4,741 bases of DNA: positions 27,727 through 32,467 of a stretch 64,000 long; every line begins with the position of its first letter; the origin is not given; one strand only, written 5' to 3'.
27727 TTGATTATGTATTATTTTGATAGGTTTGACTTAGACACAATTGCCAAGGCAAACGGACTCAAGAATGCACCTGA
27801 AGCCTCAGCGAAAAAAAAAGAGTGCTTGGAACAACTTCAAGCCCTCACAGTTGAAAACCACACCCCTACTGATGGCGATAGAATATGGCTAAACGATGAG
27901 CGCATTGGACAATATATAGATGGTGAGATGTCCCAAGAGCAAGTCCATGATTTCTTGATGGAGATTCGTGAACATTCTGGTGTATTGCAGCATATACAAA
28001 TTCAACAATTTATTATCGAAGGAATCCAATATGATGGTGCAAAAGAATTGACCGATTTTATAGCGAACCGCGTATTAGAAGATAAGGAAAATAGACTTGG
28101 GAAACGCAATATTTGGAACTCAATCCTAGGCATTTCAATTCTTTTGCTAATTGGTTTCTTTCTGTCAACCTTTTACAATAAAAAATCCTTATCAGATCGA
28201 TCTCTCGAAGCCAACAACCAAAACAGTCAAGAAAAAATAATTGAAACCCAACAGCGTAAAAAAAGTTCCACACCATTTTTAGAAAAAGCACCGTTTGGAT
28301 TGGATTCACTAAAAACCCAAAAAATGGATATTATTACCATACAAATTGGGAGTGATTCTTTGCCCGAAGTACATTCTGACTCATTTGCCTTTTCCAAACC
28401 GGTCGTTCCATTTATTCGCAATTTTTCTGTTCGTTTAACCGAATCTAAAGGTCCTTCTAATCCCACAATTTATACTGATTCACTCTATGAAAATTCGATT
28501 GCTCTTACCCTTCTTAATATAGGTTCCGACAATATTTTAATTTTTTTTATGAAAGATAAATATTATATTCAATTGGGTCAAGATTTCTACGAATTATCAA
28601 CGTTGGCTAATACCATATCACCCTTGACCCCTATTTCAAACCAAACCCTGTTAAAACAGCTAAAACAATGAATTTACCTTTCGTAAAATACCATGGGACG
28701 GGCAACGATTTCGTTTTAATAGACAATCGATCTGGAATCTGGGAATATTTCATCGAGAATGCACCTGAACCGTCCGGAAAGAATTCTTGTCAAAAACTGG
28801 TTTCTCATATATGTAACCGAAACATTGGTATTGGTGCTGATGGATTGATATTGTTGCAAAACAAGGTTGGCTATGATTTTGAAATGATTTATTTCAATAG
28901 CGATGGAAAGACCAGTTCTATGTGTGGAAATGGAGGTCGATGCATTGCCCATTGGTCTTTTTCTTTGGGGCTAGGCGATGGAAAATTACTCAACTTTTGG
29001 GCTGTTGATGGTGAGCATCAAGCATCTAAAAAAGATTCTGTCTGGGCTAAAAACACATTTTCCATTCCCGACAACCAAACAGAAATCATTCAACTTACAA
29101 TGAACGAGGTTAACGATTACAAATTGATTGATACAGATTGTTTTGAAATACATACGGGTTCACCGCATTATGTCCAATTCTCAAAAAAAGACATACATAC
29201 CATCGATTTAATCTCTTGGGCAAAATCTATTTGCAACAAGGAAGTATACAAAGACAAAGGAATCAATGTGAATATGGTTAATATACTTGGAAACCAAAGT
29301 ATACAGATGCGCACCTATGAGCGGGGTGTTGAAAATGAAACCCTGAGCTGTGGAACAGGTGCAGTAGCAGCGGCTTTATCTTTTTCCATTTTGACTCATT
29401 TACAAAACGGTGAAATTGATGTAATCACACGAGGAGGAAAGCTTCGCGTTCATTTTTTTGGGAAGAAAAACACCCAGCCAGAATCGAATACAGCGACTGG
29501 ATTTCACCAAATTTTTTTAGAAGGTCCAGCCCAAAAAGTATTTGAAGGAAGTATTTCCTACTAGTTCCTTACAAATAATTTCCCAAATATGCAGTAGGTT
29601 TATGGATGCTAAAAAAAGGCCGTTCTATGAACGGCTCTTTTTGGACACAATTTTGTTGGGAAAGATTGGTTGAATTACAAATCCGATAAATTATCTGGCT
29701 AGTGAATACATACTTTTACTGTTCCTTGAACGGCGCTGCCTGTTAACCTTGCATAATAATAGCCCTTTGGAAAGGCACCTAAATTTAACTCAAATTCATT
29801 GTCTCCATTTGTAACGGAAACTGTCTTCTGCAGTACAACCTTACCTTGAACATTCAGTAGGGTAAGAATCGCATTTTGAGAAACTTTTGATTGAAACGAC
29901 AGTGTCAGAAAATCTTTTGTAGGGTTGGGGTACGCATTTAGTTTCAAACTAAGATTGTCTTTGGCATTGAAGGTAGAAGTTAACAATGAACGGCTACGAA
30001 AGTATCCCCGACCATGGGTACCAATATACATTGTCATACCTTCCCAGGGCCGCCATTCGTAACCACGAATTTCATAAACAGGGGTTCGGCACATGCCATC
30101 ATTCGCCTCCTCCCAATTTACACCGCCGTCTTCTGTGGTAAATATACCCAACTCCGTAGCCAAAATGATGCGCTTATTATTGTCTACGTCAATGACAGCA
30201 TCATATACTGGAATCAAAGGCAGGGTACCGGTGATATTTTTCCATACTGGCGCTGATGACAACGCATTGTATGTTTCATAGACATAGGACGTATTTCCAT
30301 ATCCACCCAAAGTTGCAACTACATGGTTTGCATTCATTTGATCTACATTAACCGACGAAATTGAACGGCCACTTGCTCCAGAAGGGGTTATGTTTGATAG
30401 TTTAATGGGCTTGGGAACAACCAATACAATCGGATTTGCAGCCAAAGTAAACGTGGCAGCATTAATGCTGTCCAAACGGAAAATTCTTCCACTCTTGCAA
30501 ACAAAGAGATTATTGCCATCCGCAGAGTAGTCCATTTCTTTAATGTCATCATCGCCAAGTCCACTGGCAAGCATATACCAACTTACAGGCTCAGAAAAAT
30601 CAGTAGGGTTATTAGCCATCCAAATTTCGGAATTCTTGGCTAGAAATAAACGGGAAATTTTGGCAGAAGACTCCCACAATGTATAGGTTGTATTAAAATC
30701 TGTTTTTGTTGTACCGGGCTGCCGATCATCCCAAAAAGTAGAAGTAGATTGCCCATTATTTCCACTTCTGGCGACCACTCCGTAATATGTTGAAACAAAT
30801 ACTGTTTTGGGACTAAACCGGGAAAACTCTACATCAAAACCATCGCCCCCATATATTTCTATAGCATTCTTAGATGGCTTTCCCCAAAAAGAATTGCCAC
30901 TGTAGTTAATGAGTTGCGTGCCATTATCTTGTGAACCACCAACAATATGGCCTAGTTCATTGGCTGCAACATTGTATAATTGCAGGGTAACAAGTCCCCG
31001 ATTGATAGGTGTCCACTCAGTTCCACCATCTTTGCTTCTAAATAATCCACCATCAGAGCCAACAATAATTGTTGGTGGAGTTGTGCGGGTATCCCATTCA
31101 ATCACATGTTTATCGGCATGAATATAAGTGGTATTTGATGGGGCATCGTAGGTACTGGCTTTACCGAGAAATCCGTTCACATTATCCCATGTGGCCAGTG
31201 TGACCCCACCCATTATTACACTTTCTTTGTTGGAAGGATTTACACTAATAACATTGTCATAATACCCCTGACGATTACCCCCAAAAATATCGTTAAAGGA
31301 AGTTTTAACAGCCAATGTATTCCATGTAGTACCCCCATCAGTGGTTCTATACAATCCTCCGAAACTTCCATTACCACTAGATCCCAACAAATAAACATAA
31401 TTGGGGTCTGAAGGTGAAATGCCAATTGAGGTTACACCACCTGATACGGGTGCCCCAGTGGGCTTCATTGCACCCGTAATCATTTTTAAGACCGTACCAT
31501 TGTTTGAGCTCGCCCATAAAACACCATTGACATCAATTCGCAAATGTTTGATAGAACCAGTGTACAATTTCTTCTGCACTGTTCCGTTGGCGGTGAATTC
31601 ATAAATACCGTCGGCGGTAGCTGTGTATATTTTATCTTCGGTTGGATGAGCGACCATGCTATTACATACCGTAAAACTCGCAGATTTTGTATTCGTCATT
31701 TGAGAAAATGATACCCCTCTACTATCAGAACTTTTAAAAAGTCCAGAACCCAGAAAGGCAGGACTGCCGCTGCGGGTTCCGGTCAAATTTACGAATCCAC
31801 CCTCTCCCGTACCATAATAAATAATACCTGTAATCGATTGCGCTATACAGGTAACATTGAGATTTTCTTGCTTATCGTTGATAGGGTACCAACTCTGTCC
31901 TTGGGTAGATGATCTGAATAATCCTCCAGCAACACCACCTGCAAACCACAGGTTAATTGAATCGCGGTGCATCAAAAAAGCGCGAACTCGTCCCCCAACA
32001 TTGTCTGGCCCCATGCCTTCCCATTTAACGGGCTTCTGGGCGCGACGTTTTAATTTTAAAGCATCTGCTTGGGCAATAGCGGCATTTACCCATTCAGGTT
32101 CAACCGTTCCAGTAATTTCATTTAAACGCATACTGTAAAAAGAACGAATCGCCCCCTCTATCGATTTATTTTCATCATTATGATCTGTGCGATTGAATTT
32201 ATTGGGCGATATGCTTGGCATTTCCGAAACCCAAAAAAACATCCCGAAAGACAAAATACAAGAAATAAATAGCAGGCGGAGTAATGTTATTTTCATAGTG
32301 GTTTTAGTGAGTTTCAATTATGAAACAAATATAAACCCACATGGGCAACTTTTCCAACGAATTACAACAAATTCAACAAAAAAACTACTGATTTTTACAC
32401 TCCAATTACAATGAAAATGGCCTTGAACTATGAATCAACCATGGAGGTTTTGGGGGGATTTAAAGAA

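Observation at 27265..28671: Single-chain ECF sigma / anti-sigma fusion anchored in the membrane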

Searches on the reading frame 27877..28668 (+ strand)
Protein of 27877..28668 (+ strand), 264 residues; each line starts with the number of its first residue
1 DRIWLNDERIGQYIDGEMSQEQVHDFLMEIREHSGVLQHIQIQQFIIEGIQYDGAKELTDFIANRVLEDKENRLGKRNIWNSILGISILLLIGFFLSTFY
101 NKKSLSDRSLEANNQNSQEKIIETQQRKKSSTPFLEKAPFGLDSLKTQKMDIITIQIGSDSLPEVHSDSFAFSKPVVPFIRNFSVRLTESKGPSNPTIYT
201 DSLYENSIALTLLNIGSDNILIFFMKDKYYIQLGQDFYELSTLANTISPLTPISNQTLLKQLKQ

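Call 25: find_related_loci(query=A4, collection=genome_contigs, flank=6000)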
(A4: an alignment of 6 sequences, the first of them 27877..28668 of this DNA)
Query A4 (264 aa) in genome_contigs; peptide patterns used: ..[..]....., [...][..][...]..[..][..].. (x = any residue, [..] = any of these).
181 stretches matched a pattern; 17 encode a relative of the query (tblastn E <= 1e-3); 17 distinct loci.
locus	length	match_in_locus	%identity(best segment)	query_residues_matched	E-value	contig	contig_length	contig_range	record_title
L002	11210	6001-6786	75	3-264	4e-132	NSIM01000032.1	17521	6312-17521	MAG: Flavobacteriales bacterium isolate Baikal-G2 Flavobacteriales-Baikal-G2-C32, whole genome shotgun sequence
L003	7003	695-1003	42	5-112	7e-24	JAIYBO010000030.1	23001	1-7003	MAG: Bacteroidetes bacterium isolate E1_MAG_00050 pond_E1_MAG_00050_000000000046, whole genome shotgun sequence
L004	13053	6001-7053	43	5-263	7e-24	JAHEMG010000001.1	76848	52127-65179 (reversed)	MAG: Flavobacteriales bacterium isolate Ww67 NODE_396_length_76848_cov_7.843614, whole genome shotgun sequence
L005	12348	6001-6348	40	5-121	1e-23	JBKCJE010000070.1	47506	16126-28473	MAG: Bacteroidota bacterium isolate samp_491_metadecoder_456 samp_491_747411, whole genome shotgun sequence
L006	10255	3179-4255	42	5-264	3e-23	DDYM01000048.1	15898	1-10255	MAG TPA_asm: Bacteroidetes bacterium UBA2234 UBA2234_contig_3179, whole genome shotgun sequence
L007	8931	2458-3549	33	5-264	2e-22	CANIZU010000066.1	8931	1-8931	MAG: Flavobacteriales bacterium isolate RH-18aug17-59 genome assembly, contig: RH-18aug17-C21123, whole genome shotgun s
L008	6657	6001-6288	44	5-100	8e-22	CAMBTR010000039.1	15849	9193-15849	MAG: Chryseobacterium gleum isolate MoE-23oct19-338 genome assembly, contig: MoE-23oct19-C4711, whole genome shotgun seq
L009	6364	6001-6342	36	5-118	8e-22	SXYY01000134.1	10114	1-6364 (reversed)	MAG: Bacteroidota bacterium isolate F1-20-MAGs097 F1-20__c529006, whole genome shotgun sequence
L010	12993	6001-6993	40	5-264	1e-21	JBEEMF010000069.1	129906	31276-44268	MAG: Bacteroidota bacterium isolate columbiariver2_2019_sw_WHONDRS-S19S_0076_B_bin.9 scaffold_914200, whole genome shotg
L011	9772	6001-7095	39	5-264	1e-21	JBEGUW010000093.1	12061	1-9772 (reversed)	MAG: Bacteroidota bacterium isolate riogrande_2019_sw_WHONDRS-S19S_0066_B_bin.101 scaffold_1917186, whole genome shotgun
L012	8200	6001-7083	32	5-264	4e-21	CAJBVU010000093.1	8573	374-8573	MAG: uncultured Bacteroidetes bacterium isolate Loc081215-6m_bin-1907 genome assembly, contig: bin-1907:093/357, whole g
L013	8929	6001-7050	31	5-264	4e-21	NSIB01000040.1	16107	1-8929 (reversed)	MAG: Flavobacteriales bacterium isolate Baikal-G1 Flavobacteriales-Baikal-G1-C40, whole genome shotgun sequence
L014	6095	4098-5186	35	5-264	9e-20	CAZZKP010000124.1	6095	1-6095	MAG TPA_asm: uncultured Bifidobacterium sp. isolate SRP124364_co1_69 genome assembly, contig: NODE_16249_length_6095_cov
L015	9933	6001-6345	37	5-119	3e-19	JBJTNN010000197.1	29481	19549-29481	MAG: Bacteroidota bacterium isolate samp_4450_semibin_61 samp_4450_958801, whole genome shotgun sequence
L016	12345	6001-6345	37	5-119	4e-19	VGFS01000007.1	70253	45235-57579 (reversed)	MAG: Bacteroidetes bacterium isolate M_surface_9_m1_279 M_surface_9_m1_279_Ga0194116_10000481, whole genome shotgun sequ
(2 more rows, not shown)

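Call 37: find_homologous_proteins(query=A3, max_evalue=0.00001)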
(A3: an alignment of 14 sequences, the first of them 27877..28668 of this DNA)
Query A3 (14 sequences) (264 aa, profile of the alignment): 3 proteins with E <= 0.00001 among 7302 candidates.
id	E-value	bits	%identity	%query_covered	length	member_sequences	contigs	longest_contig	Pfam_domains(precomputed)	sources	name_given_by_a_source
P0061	1.8e-93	332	32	27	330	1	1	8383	-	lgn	-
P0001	1.7e-69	253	99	100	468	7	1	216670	-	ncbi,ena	-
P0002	3.5e-64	236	74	99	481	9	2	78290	-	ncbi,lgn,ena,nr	ncbi:MAG: sigma-70 family RNA polymerase sigma factor [Flavobacteriaceae bacterium]|nr:sigma-70 fami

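Call 63: search_protein_families(library=pfam, alignment_id=A3, max_evalue=10)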
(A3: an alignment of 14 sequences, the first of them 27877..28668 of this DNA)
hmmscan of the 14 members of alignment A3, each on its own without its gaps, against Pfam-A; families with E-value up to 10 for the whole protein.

A. member 1, window:27877-28668:+ (264 aa): 1 family
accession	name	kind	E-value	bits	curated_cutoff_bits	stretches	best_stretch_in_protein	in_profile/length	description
PF15473.11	PCNP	-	0.093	13.8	27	1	106-177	24-93/155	PEST, proteolytic signal-containing nuclear protein family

B. families by the number of members that match (of 14 scanned): 18 families
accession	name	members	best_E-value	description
PF15892.11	BNR_4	1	0.0088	BNR repeat-containing family member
PF13355.12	ARC6-like_IMS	1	0.0099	ARC6-like, IMS domain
PF02326.20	YMF19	1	0.015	Plant ATP synthase F0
PF13490.11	zf-HC2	1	0.055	Putative zinc-finger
PF24417.1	DUF7549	1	0.057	Family of unknown function (DUF7549)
PF14962.11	AIF-MLS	1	0.059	Mitochondria Localisation Sequence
PF20611.3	DUF6801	1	0.091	Family of unknown function (DUF6801)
PF06024.17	Orf78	1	0.092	Orf78 (ac78)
PF15473.11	PCNP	1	0.093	PEST, proteolytic signal-containing nuclear protein family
PF07862.16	Nif11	1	0.11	Nif11 domain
PF22251.1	PFF1_TM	1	0.12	Vacuolar membrane protease, transmembrane domain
PF20990.2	DUF2207_C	1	0.13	Predicted membrane protein (DUF2207) C-terminal domain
PF02021.23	UPF0102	1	0.21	Uncharacterised protein family UPF0102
PF16901.10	DAO_C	1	0.23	C-terminal domain of alpha-glycerophosphate oxidase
PF10953.13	DUF2754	1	0.25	Protein of unknown function (DUF2754)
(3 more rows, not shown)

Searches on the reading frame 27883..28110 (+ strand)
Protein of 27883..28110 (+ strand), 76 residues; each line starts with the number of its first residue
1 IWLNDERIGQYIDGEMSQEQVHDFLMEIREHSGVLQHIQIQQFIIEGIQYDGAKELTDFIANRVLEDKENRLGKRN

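Call 36: search_solved_structures(query=A5, max_evalue=10, show_alignments=3)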
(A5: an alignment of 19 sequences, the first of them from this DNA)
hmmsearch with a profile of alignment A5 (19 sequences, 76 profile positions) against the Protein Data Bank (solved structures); distinct sequences matched with E-value up to 10: 8.
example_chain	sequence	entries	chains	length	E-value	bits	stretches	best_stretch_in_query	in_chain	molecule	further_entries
9zn4_A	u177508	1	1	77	0.00012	25.3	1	16-71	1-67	Nif11 domain-containing protein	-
7oi6_y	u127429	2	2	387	0.12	15.6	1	19-71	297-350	GTP-binding protein 10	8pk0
4eq9_A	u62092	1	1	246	0.29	14.5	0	50-66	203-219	ABC transporter substrate-binding protein-amino acid transport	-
7k04_E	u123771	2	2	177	0.39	14.1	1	5-47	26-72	DNA repair protein RAD33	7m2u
5b52_A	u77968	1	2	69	0.41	14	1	19-59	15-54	H-NS family protein MvaT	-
7ls5_K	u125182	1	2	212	0.67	13.3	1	9-66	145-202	Proteasome subunit beta type-4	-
7lzp_C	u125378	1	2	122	1.3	12.4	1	41-71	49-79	JPU-G11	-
8eox_D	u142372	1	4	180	5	10.5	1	2-32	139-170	C4HR1_4r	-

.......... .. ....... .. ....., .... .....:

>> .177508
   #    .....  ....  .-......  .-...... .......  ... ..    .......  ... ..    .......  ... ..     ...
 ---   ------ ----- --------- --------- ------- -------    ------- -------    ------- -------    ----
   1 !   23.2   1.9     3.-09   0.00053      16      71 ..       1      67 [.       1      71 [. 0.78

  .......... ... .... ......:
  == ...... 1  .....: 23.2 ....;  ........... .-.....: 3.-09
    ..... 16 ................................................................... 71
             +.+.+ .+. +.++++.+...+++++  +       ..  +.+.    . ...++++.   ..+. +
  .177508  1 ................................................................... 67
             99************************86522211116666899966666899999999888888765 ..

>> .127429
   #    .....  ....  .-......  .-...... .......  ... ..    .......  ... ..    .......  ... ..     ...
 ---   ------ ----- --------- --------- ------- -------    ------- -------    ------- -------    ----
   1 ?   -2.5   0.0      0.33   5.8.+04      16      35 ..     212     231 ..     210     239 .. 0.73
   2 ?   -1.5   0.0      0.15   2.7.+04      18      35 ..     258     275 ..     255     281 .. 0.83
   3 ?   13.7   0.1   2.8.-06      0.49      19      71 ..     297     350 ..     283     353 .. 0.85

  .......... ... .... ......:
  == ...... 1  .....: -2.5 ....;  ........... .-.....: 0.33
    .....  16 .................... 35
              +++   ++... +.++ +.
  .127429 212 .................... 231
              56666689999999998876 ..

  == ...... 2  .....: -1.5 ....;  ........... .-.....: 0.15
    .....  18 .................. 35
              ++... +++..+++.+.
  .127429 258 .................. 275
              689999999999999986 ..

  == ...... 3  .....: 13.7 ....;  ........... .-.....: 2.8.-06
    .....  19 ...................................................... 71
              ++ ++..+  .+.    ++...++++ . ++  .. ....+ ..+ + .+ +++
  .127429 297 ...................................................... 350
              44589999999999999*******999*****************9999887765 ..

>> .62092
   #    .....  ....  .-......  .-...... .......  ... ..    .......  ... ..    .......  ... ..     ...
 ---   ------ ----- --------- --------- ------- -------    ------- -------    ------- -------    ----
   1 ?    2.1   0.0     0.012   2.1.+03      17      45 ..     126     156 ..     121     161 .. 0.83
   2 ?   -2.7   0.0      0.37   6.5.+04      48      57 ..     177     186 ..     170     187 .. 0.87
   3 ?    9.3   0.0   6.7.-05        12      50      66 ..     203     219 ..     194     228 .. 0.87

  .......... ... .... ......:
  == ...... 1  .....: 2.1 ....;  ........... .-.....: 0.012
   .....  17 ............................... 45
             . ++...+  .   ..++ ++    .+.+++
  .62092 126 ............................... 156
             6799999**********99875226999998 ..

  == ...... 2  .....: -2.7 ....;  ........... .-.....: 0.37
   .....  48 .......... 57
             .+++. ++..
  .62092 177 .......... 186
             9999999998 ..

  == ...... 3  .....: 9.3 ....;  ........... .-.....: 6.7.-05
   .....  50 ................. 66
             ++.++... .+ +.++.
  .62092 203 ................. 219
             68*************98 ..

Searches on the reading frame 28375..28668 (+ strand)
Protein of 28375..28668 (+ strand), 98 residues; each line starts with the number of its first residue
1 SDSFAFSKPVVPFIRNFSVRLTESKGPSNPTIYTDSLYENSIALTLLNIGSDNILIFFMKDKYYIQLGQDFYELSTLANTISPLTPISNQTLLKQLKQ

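Call 79: search_solved_structures(query=A11, max_evalue=10, show_alignments=1)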
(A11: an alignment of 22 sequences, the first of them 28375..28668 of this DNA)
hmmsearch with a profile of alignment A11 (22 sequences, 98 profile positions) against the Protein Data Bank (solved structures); distinct sequences matched with E-value up to 10: 10.
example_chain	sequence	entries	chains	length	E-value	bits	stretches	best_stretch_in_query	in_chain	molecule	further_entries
5jyl_B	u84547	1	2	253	0.12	15.5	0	23-72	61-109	scFv TSP7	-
5yy5_C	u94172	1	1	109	0.53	13.4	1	35-65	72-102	Heavy chain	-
5yy5_H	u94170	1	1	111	0.55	13.4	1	35-65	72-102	Heavy chain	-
7urv_D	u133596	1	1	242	0.57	13.3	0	23-64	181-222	FMC63 single-chain variable fragment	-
6ko5_L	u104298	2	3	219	0.64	13.2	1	21-67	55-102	Fab7881 Light Chain | Fab7881 Light Chain (FabL)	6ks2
8fzp_B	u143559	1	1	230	0.71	13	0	16-61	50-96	43G10 Fab light chain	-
7vad_L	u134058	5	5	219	1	12.5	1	14-66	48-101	Fab light chain from antibody IgG clone number YN69202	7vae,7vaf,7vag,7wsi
7ubs_H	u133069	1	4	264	1.1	12.4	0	31-70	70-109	230AS-26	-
3d8h_A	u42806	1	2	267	1.5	12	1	47-90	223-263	Glycolytic phosphoglycerate mutase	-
9lsz_H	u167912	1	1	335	2.3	11.4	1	23-81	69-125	Antibody Fab Heavy chain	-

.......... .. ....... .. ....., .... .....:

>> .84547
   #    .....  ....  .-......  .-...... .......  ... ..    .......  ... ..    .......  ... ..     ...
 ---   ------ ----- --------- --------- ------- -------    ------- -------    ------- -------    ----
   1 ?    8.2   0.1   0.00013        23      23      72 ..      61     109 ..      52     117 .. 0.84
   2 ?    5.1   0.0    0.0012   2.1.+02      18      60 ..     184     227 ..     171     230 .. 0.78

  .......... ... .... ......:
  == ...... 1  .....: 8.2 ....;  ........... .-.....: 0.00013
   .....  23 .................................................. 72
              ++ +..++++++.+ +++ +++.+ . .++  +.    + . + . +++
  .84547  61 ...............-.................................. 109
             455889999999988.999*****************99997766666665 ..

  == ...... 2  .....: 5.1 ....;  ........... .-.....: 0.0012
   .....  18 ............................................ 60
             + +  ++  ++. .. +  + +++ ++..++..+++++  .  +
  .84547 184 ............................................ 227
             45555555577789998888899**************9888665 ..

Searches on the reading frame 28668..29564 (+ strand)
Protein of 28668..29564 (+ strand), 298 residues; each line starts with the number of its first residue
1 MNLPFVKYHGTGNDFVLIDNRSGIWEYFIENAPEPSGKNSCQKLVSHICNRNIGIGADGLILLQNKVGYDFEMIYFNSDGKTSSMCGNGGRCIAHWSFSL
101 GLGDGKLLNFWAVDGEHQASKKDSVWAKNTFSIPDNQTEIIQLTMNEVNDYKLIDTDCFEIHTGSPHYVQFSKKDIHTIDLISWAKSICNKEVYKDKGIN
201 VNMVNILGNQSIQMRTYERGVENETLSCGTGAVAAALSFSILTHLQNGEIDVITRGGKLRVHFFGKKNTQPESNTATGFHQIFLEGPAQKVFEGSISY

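Call 14: search_protein_families(library=pfam, proteins=[window:28668-29564:+], max_evalue=0.001)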
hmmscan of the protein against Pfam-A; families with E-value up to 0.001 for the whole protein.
window:28668-29564:+ (298 aa): 1 family
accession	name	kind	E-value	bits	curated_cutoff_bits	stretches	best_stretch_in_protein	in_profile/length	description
PF01678.24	DAP_epimerase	-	6.6e-33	113.8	34.7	2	5-103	1-86/121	Diaminopimelate epimerase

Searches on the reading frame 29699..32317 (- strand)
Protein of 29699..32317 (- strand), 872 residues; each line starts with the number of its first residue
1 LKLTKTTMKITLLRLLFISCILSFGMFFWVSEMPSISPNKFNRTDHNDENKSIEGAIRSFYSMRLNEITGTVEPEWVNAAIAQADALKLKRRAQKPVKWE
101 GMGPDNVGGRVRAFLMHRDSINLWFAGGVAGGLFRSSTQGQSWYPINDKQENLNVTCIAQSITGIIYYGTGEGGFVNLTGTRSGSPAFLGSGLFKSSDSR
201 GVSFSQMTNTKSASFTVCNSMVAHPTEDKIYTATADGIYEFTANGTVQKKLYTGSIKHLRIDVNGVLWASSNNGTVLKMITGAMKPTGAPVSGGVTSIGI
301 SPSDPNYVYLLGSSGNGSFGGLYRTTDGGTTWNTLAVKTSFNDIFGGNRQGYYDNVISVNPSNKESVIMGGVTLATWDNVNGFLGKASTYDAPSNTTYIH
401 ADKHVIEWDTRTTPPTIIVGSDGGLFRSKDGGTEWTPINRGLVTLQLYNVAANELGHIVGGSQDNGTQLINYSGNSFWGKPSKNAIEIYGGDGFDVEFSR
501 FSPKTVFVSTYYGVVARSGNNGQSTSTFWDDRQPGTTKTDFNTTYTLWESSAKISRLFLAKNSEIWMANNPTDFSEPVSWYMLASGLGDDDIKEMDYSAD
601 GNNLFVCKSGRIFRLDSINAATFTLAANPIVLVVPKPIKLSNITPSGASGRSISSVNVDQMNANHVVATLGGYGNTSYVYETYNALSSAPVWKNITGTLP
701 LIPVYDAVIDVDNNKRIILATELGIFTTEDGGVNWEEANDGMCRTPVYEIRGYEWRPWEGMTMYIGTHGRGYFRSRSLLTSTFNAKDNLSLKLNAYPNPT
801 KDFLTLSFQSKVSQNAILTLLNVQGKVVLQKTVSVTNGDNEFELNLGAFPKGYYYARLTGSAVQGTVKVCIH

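Call 14: search_protein_families(library=pfam, proteins=[window:29699-32317:-], max_evalue=0.001)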
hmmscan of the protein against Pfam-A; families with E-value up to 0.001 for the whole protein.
window:29699-32317:- (872 aa): 2 families
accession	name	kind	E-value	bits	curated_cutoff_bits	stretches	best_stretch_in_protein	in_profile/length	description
PF18962.6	Por_Secre_tail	-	7.9e-12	45.7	27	1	796-870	2-74/75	Secretion system C-terminal sorting domain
PF15902.12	Sortilin-Vps10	-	1.2e-07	31.4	33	0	267-410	3-123/446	Sortilin, neurotensin receptor 3,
